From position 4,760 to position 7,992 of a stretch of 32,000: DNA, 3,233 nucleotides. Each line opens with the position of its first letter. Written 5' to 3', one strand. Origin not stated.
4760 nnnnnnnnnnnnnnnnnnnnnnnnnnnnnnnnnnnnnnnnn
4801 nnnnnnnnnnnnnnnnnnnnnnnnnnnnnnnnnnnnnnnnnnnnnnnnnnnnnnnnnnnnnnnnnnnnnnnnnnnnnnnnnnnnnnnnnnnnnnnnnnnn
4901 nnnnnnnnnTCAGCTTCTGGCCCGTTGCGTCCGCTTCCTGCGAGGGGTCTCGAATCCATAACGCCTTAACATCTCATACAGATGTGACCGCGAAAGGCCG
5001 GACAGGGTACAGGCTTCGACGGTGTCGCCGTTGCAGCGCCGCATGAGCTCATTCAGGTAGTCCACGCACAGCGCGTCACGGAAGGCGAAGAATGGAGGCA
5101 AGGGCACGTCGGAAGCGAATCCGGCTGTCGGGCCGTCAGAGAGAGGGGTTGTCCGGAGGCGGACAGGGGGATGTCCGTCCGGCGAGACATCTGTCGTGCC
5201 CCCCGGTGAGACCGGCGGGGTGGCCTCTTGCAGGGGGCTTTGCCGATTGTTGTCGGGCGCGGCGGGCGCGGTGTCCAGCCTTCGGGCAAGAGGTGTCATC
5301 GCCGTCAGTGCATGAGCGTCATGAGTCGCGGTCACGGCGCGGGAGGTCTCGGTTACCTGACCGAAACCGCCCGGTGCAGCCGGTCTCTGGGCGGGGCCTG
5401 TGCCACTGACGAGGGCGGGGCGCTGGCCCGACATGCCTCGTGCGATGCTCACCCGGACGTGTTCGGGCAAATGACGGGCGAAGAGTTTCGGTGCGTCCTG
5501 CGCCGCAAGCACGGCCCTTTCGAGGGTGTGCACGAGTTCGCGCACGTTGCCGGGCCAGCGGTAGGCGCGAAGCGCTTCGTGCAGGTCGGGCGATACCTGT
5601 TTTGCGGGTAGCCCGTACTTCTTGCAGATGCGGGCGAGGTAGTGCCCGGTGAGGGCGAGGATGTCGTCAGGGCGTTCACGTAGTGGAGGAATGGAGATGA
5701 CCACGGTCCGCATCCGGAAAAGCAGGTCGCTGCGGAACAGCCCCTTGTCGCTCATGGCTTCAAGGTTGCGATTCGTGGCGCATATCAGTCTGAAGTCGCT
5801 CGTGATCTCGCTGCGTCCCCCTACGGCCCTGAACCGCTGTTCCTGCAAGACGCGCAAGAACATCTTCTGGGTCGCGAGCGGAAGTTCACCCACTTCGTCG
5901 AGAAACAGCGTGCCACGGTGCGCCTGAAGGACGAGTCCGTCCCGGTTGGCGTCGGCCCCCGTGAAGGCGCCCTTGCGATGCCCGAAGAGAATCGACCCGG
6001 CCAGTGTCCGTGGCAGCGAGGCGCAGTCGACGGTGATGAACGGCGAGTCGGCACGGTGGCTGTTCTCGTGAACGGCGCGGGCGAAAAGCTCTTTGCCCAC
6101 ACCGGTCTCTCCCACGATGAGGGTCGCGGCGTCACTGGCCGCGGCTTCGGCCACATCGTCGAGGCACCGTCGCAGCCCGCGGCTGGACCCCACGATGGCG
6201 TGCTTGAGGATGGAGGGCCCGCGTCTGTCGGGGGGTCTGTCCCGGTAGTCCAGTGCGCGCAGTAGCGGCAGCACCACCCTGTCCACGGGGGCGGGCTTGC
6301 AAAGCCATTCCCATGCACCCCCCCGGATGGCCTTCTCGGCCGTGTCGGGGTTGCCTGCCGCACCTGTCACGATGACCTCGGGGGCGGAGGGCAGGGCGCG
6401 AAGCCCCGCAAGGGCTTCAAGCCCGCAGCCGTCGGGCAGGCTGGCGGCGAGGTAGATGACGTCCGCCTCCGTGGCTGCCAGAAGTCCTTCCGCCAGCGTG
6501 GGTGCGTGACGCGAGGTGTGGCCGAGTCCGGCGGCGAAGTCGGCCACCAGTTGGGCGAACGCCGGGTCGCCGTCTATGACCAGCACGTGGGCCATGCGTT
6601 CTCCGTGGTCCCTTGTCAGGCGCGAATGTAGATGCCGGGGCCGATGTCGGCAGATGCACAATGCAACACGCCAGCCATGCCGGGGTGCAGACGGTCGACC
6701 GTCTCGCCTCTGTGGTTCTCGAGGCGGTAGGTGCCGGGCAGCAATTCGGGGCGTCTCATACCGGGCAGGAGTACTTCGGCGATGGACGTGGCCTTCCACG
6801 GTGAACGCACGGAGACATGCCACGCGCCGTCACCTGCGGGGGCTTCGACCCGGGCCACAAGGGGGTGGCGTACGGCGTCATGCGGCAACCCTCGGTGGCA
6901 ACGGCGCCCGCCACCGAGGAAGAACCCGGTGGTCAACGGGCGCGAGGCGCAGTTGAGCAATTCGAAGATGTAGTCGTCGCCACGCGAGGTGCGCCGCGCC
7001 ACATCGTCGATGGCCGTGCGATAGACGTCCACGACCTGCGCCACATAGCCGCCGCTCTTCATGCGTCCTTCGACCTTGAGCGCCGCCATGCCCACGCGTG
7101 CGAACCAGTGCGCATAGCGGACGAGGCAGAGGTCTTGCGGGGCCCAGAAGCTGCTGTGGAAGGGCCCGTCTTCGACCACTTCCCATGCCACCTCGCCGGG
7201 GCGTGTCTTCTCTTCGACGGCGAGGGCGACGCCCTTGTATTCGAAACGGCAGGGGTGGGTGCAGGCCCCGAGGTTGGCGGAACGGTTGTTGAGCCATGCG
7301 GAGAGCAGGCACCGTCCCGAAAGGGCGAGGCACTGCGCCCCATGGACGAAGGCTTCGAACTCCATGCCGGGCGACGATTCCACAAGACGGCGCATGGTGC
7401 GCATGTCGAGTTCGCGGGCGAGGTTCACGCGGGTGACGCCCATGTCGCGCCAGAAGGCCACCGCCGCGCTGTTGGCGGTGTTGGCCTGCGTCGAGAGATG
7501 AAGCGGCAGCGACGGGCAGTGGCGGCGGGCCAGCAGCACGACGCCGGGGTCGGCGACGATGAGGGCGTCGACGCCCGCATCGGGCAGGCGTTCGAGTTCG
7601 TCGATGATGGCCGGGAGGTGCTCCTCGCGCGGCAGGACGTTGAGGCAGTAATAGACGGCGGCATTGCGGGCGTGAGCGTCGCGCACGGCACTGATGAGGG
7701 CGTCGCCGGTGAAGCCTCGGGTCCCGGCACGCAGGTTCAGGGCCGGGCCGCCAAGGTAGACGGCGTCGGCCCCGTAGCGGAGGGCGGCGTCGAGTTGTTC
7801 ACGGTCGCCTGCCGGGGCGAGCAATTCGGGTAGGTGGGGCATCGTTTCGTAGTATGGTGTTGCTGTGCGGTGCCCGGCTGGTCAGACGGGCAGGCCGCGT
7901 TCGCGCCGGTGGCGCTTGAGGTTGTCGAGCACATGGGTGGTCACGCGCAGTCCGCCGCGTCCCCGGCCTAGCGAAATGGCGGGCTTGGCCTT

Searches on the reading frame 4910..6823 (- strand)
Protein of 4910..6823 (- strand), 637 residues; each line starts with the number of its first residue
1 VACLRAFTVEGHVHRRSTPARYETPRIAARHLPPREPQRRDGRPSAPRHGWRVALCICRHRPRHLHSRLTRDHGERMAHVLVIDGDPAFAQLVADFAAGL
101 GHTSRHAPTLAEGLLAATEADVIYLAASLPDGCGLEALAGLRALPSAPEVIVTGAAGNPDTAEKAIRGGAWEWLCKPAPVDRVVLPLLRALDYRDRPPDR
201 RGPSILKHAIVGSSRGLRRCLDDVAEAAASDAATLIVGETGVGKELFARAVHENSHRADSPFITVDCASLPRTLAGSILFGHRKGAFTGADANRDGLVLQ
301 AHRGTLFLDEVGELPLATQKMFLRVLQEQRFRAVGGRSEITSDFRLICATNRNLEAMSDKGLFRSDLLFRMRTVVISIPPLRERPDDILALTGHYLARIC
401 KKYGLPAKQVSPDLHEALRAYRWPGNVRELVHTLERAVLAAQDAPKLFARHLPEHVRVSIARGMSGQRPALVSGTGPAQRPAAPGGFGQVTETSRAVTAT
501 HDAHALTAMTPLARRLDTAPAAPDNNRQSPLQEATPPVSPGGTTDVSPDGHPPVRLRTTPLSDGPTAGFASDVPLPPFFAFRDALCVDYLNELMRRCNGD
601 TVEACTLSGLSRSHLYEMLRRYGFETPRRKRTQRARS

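Call 8: search_protein_families(library=pfam, proteins=[window:4910-6823:-])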
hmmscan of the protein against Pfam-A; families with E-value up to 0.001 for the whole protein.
window:4910-6823:- (637 aa): 9 families
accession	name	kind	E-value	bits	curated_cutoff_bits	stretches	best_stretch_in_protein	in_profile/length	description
PF00158.32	Sigma54_activat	-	3.7e-60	202.9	20.2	1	210-376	1-167/168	Sigma-54 interaction domain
PF25601.1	AAA_lid_14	-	3.9e-20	71.9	27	1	382-458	1-76/87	AAA+ ATPase lid domain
PF14532.12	Sigma54_activ_2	-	1.5e-18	67.8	25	1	211-381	1-138/138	Sigma-54 interaction domain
PF00072.30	Response_reg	-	1.2e-08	35.5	30.2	1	80-183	1-106/111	Response regulator receiver domain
PF07728.20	AAA_5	-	1.7e-05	25.3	22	1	235-353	3-124/139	AAA domain (dynein-related subfamily)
PF01078.27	Mg_chelatase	-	8.9e-05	22.4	20.3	0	289-351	93-157/207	Magnesium chelatase, subunit ChlI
PF00004.35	AAA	-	0.00014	22.7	21.2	1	235-357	2-114/131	ATPase family associated with various cellular activities (AAA)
PF13401.12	AAA_22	-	0.00035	21.3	27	0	232-274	6-50/130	AAA domain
PF07724.20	AAA_2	-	0.00037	21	27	1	234-360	6-133/166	AAA domain (Cdc48 subfamily)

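Call 17: find_related_loci(query=window:4910-6595:-, collection=genome_contigs, flank=4000)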
Query window:4910-6595:- (561 aa) in genome_contigs; peptide patterns used: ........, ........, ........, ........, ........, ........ (x = any residue, [..] = any of these).
236 stretches matched a pattern; 3 encode a relative of the query (tblastn E <= 1e-3); 3 distinct loci.
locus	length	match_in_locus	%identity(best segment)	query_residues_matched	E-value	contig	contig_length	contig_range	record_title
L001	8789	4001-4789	40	95-366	2e-52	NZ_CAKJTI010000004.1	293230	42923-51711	Bacillus rhizoplanae strain CIP 111899, whole genome shotgun sequence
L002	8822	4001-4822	39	95-378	4e-53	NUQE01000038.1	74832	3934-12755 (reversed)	Bacillus pseudomycoides strain AFS041167 AFS041167_107_H6_Contig42_140523, whole genome shotgun sequence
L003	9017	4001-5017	37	58-392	7e-65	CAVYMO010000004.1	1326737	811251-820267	MAG: uncultured Verrucomicrobiae bacterium isolate MFD01275.bin.2.204 genome assembly, contig: contig_17066, whole genom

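Call 19: find_homologous_proteins(query=window:4910-6595:-, max_evalue=1e-60)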
Query window:4910-6595:- (561 aa): 5989 proteins with E <= 1e-60 among 8000 candidates; the best 120 are listed.
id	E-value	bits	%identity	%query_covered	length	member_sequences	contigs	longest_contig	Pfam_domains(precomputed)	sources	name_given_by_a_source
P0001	0.0e+0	1257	100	100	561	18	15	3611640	PF00158.33,PF25601.2,PF14532.13,PF07728.21,PF00072.31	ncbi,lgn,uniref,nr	ncbi:sigma-54-dependent transcriptional regulator [Nitratidesulfovibrio vulgaris]|uniref:sigma-54-de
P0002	0.0e+0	1176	94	100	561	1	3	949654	PF00158.33,PF25601.2,PF14532.13,PF07728.21,PF00072.31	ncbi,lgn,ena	-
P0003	5.1e-270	915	78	99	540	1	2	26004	PF00158.33,PF25601.2,PF14532.13,PF00072.31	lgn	-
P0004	2.5e-201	688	100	56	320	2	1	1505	PF00158.33,PF00004.36,PF14532.13,PF07728.21,PF00072.31,PF01078.28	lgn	-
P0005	1.6e-194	666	70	74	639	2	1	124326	PF00158.33,PF25601.2,PF14532.13,PF00072.31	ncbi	-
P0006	2.5e-194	665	73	68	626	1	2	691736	PF00158.33,PF25601.2,PF14532.13,PF00072.31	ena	-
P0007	9.5e-194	663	70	73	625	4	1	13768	PF00158.33,PF25601.2,PF14532.13,PF00072.31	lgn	-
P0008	1.1e-193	663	72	68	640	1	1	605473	PF00158.33,PF25601.2,PF14532.13,PF00072.31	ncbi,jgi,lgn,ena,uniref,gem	ncbi:sigma-54 dependent transcriptional regulator [Nitratidesulfovibrio sp.]|uniref:sigma-54-depende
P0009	6.0e-193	661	55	98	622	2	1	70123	PF00158.33,PF25601.2,PF14532.13,PF07728.21,PF00072.31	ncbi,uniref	ncbi:sigma-54-dependent transcriptional regulator [Nitratidesulfovibrio sp. 1201_IL3209]|uniref:sigm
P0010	1.7e-192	659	59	98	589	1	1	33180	PF00158.33,PF25601.2,PF14532.13,PF07728.21,PF00072.31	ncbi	-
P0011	6.2e-192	657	58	98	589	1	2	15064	PF00158.33,PF25601.2,PF14532.13,PF07728.21,PF00072.31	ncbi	-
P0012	6.9e-191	654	72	68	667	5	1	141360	PF00158.33,PF25601.2,PF14532.13,PF07728.21,PF00072.31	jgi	-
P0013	7.5e-191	654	-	-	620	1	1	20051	PF00158.33,PF25601.2,PF14532.13,PF00072.31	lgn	-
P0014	7.8e-191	654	72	68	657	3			PF00158.33,PF25601.2,PF14532.13,PF07728.21,PF00072.31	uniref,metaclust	uniref:Putative two component, sigma54 specific, transcriptional regulator, Fis family n=1 Tax=Nitra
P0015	3.2e-189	648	72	68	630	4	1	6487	PF00158.33,PF25601.2,PF14532.13,PF00072.31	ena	-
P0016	1.6e-185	636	54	99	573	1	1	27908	PF00158.33,PF25601.2,PF14532.13,PF07728.21,PF00072.31,PF01078.28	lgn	-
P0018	4.3e-184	631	53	99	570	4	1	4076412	PF00158.33,PF25601.2,PF14532.13,PF07728.21,PF00072.31,PF01078.28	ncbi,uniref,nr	ncbi:sigma 54-interacting transcriptional regulator [Desulfovibrio subterraneus]|uniref:sigma 54-int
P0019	1.7e-183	629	55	99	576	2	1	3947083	PF00158.33,PF25601.2,PF14532.13,PF07728.21,PF00072.31,PF01078.28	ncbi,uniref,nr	ncbi:sigma-54 dependent transcriptional regulator [Desulfovibrio mangrovi]|uniref:sigma-54-dependent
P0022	6.0e-180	618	55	98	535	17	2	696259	PF00158.33,PF25601.2,PF14532.13,PF07728.21,PF00072.31,PF01078.28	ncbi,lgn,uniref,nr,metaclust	ncbi:sigma-54-dependent transcriptional regulator [Oleidesulfovibrio alaskensis]|uniref:sigma-54-dep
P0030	1.0e-168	581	51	99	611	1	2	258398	PF00158.33,PF25601.2,PF14532.13,PF00072.31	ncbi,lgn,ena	-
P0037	3.4e-164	566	49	97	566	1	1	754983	PF00158.33,PF25601.2,PF14532.13,PF07728.21,PF00072.31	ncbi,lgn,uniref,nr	ncbi:sigma-54-dependent transcriptional regulator [Halodesulfovibrio marinisediminis]|uniref:DNA-bin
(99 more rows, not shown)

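Call 20: find_encoding_contigs(protein=P0002, flank=3000, max_places=2)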
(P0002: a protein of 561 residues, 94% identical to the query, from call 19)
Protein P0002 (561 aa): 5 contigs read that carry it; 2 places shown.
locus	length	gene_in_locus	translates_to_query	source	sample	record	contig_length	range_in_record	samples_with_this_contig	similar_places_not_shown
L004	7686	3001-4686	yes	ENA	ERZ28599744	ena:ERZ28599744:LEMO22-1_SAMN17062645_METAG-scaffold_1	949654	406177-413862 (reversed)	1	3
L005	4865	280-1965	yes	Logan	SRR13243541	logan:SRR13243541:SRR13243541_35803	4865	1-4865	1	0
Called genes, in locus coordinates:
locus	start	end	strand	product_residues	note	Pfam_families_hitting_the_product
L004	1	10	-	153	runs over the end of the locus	PF00011:HSP20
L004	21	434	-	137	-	PF00011:HSP20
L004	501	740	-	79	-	PF03966:Trm112p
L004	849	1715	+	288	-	PF02811:PHP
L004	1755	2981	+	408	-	PF01136:Peptidase_U32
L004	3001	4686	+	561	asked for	PF00072:Response_reg, PF00158:Sigma54_activat, PF14532:Sigma54_activ_2, PF07728:AAA_5 (faint), PF25601:AAA_lid_14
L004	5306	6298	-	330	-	PF01584:CheW, PF00072:Response_reg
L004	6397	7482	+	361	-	-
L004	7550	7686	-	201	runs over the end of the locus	-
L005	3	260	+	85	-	?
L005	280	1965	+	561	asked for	PF00072:Response_reg, PF00158:Sigma54_activat, PF14532:Sigma54_activ_2, PF07728:AAA_5 (faint), PF25601:AAA_lid_14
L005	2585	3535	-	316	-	PF01584:CheW, PF00072:Response_reg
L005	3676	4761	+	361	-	-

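Call 21: find_encoding_contigs(protein=P0003, flank=3000, max_places=2)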
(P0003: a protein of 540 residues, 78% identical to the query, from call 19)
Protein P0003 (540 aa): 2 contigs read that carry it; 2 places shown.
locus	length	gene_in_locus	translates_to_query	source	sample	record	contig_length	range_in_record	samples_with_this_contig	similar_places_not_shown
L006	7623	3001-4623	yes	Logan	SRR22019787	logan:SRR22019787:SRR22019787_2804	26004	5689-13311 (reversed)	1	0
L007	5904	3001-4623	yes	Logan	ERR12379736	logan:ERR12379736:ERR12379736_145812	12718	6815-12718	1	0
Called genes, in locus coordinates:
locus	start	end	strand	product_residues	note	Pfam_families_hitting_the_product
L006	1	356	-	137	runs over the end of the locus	PF00011:HSP20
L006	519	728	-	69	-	PF03966:Trm112p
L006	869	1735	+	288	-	PF02811:PHP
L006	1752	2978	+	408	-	PF01136:Peptidase_U32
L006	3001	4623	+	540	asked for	PF00072:Response_reg (weak), PF00158:Sigma54_activat, PF14532:Sigma54_activ_2, PF25601:AAA_lid_14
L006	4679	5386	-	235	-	-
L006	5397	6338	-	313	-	PF01584:CheW, PF00072:Response_reg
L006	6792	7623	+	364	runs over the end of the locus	-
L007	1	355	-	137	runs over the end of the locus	PF00011:HSP20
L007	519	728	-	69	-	PF03966:Trm112p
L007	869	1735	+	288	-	PF02811:PHP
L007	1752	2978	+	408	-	PF01136:Peptidase_U32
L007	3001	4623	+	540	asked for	PF00072:Response_reg (weak), PF00158:Sigma54_activat, PF14532:Sigma54_activ_2, PF25601:AAA_lid_14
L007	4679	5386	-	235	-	-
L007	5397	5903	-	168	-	?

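Call 22: find_encoding_contigs(protein=P0008, flank=3000, max_places=2)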
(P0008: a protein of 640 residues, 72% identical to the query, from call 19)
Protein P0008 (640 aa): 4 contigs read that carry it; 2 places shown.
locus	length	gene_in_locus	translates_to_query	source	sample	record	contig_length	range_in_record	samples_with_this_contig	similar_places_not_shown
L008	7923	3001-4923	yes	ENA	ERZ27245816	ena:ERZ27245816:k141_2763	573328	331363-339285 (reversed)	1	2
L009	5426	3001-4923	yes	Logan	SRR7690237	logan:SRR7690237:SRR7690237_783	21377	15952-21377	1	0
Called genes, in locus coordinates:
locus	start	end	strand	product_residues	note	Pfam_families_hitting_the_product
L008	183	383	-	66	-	PF03966:Trm112p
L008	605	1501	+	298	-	PF02811:PHP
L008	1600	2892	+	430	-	PF01136:Peptidase_U32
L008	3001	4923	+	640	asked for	PF00072:Response_reg (weak), PF00158:Sigma54_activat, PF14532:Sigma54_activ_2, PF25601:AAA_lid_14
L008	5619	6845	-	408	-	PF01584:CheW, PF00072:Response_reg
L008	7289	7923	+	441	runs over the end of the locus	-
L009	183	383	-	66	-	PF03966:Trm112p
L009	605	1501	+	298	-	PF02811:PHP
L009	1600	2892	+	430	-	PF01136:Peptidase_U32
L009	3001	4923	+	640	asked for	PF00072:Response_reg (weak), PF00158:Sigma54_activat, PF14532:Sigma54_activ_2, PF25601:AAA_lid_14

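Call 23: find_encoding_contigs(protein=P0009, flank=3000, max_places=1)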
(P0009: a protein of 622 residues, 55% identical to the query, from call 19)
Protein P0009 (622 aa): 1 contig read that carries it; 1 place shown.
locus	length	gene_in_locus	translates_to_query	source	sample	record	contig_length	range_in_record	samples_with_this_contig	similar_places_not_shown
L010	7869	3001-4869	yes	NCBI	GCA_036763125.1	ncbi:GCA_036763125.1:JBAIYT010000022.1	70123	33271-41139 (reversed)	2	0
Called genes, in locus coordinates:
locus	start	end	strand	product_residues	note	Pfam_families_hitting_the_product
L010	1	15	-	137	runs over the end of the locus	PF00011:HSP20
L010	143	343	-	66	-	PF03966:Trm112p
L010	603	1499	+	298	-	PF02811:PHP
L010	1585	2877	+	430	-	PF01136:Peptidase_U32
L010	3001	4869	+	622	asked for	PF00072:Response_reg (weak), PF00158:Sigma54_activat, PF14532:Sigma54_activ_2, PF07728:AAA_5 (weak), PF25601:AAA_lid_14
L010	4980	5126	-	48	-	-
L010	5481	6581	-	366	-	PF01584:CheW, PF00072:Response_reg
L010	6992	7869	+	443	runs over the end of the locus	-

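Call 24: find_encoding_contigs(protein=P0010, flank=3000, max_places=1)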
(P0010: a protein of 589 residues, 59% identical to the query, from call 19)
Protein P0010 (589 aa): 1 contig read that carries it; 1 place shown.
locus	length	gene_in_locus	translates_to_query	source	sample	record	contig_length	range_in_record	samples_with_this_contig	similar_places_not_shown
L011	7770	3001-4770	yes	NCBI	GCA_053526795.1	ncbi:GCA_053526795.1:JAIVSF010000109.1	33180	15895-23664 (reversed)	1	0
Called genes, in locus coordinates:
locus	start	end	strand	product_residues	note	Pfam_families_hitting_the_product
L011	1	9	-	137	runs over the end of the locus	PF00011:HSP20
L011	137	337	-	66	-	PF03966:Trm112p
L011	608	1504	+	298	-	PF02811:PHP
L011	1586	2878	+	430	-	PF01136:Peptidase_U32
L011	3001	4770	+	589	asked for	PF00072:Response_reg (weak), PF00158:Sigma54_activat, PF14532:Sigma54_activ_2, PF07728:AAA_5 (weak), PF25601:AAA_lid_14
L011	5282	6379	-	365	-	PF01584:CheW, PF00072:Response_reg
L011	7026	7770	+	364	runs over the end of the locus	PF07670:Gate (faint)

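Call 25: find_encoding_contigs(protein=P0018, flank=3000, max_places=1)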
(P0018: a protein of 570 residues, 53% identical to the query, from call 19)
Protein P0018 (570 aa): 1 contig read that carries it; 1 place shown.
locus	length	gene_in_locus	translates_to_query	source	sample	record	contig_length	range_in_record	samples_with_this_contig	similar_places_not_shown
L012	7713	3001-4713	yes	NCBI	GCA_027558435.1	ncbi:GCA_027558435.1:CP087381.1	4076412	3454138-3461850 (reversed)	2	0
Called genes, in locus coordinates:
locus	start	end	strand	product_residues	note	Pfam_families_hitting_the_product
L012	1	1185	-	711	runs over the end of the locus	PF25023:TEN_YD-shell, PF05593:RHS_repeat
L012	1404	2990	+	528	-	PF00989:PAS, PF13426:PAS_9, PF02518:HATPase_c, PF00072:Response_reg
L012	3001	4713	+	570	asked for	PF00072:Response_reg, PF00158:Sigma54_activat, PF01078:Mg_chelatase (faint), PF14532:Sigma54_activ_2, PF07728:AAA_5 (weak), PF25601:AAA_lid_14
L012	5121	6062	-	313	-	PF01584:CheW, PF00072:Response_reg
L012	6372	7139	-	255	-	PF00081:Sod_Fe_N, PF02777:Sod_Fe_C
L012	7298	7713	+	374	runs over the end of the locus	PF07670:Gate (faint)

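Call 26: find_encoding_contigs(protein=P0022, flank=3000, max_places=1)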
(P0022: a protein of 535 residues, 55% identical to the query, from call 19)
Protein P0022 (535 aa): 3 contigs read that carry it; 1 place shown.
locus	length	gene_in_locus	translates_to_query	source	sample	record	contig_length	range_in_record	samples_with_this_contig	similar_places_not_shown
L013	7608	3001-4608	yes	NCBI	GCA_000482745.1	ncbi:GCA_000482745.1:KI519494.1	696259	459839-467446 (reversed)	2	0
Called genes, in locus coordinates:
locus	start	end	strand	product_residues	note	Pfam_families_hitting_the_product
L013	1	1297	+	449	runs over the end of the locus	PF01136:Peptidase_U32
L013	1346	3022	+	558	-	PF13188:PAS_8 (faint), PF00072:Response_reg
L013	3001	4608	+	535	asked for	PF00072:Response_reg, PF00158:Sigma54_activat, PF01078:Mg_chelatase (faint), PF14532:Sigma54_activ_2, PF07728:AAA_5 (weak), PF25601:AAA_lid_14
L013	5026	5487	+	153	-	PF01035:DNA_binding_1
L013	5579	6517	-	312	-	PF01584:CheW, PF00072:Response_reg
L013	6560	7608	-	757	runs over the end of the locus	-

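Call 27: find_encoding_contigs(protein=P0005, flank=3000, max_places=1)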
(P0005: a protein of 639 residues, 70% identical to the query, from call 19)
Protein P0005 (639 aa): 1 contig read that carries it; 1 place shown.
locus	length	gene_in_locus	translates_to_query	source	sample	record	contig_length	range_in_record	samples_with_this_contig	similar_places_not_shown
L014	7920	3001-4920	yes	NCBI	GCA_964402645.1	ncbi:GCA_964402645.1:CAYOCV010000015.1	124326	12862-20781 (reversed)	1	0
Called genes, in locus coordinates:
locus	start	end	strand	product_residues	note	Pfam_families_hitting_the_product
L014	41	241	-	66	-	PF03966:Trm112p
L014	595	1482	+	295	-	PF02811:PHP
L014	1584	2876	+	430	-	PF01136:Peptidase_U32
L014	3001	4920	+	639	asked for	PF00072:Response_reg, PF00158:Sigma54_activat, PF14532:Sigma54_activ_2, PF25601:AAA_lid_14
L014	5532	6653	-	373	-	PF01584:CheW, PF00072:Response_reg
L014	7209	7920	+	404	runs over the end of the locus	-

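Call 33: find_encoding_contigs(protein=P0019, flank=3000, max_places=1)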
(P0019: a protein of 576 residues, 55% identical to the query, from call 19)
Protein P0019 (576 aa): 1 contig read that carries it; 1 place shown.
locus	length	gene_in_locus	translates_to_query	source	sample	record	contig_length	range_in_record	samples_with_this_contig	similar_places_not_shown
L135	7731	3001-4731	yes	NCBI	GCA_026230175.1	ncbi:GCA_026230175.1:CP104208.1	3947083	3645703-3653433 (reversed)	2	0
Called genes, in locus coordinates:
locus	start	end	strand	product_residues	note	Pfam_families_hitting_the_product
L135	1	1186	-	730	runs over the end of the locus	PF25023:TEN_YD-shell, PF05593:RHS_repeat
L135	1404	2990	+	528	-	PF00989:PAS, PF13426:PAS_9, PF02518:HATPase_c, PF00072:Response_reg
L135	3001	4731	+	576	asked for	PF00072:Response_reg, PF00158:Sigma54_activat, PF01078:Mg_chelatase (faint), PF14532:Sigma54_activ_2, PF07728:AAA_5 (weak), PF25601:AAA_lid_14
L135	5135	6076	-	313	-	PF01584:CheW, PF00072:Response_reg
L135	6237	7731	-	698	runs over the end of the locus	PF00989:PAS, PF08448:PAS_4, PF13426:PAS_9 (weak), PF00512:HisKA (weak), PF02518:HATPase_c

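Call 34: find_encoding_contigs(protein=P0037, flank=3000, max_places=1)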
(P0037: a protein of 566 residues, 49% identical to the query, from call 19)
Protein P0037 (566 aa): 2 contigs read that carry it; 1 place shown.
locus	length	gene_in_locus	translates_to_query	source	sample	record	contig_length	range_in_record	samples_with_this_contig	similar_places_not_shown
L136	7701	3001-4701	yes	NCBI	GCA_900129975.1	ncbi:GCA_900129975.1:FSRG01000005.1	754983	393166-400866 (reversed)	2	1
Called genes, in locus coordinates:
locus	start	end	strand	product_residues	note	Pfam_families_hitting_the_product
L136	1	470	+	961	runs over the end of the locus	PF13432:TPR_16 (faint), PF14559:TPR_19 (faint), PF00515:TPR_1 (faint), PF07719:TPR_2 (faint), PF09976:TPR_21 (faint), PF13174:TPR_6 (faint), PF13181:TPR_8 (faint), PF13424:TPR_12 (weak), +3 more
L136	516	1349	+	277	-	PF01875:Memo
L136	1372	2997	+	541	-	PF00989:PAS, PF13188:PAS_8 (weak), PF13426:PAS_9, PF02518:HATPase_c, PF00072:Response_reg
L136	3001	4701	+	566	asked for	PF00072:Response_reg, PF00158:Sigma54_activat, PF14532:Sigma54_activ_2, PF07728:AAA_5 (weak), PF25601:AAA_lid_14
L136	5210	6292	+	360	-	-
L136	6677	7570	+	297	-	PF06180:CbiK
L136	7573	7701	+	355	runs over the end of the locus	PF01032:FecCD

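Call 47: find_encoding_contigs(protein=P0030, flank=2500, max_places=1)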
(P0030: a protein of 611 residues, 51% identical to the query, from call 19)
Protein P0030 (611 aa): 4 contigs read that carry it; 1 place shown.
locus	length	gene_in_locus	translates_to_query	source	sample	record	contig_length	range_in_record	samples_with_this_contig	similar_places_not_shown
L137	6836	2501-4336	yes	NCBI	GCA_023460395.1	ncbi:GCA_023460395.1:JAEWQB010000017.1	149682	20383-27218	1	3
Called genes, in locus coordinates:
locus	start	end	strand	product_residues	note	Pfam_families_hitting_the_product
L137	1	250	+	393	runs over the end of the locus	PF00465:Fe-ADH, PF13685:Fe-ADH_2, PF25137:ADH_Fe_C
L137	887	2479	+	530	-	PF00989:PAS, PF08448:PAS_4 (weak), PF13188:PAS_8 (weak), PF13426:PAS_9, PF02518:HATPase_c, PF00072:Response_reg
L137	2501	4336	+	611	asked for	PF00072:Response_reg, PF00158:Sigma54_activat, PF14532:Sigma54_activ_2, PF25601:AAA_lid_14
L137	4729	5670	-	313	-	PF01584:CheW, PF00072:Response_reg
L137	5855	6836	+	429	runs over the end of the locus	PF07670:Gate (faint)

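Call 48: find_encoding_contigs(protein=P0016, flank=2500, max_places=1)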
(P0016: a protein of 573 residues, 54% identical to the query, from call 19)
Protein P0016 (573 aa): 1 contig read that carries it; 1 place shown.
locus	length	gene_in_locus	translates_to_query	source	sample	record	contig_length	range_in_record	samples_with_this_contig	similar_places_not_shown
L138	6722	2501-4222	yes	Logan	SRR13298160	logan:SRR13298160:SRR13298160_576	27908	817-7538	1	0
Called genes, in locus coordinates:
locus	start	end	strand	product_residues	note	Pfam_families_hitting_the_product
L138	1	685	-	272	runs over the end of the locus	-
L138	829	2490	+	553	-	PF00989:PAS, PF13426:PAS_9, PF02518:HATPase_c, PF00072:Response_reg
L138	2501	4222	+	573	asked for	PF00072:Response_reg, PF00158:Sigma54_activat, PF01078:Mg_chelatase (faint), PF14532:Sigma54_activ_2, PF07728:AAA_5 (weak), PF25601:AAA_lid_14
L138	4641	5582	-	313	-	PF01584:CheW, PF00072:Response_reg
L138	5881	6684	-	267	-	PF00081:Sod_Fe_N, PF02777:Sod_Fe_C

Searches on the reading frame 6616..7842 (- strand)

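Call 8: search_protein_families(library=pfam, proteins=[window:6616-7842:-])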
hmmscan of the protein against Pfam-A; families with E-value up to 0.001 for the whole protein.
window:6616-7842:- (408 aa): 1 family
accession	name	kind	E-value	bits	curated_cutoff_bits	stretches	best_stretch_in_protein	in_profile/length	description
PF01136.24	Peptidase_U32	-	9.1e-75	251.4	22.4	1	77-310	2-229/233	Peptidase family U32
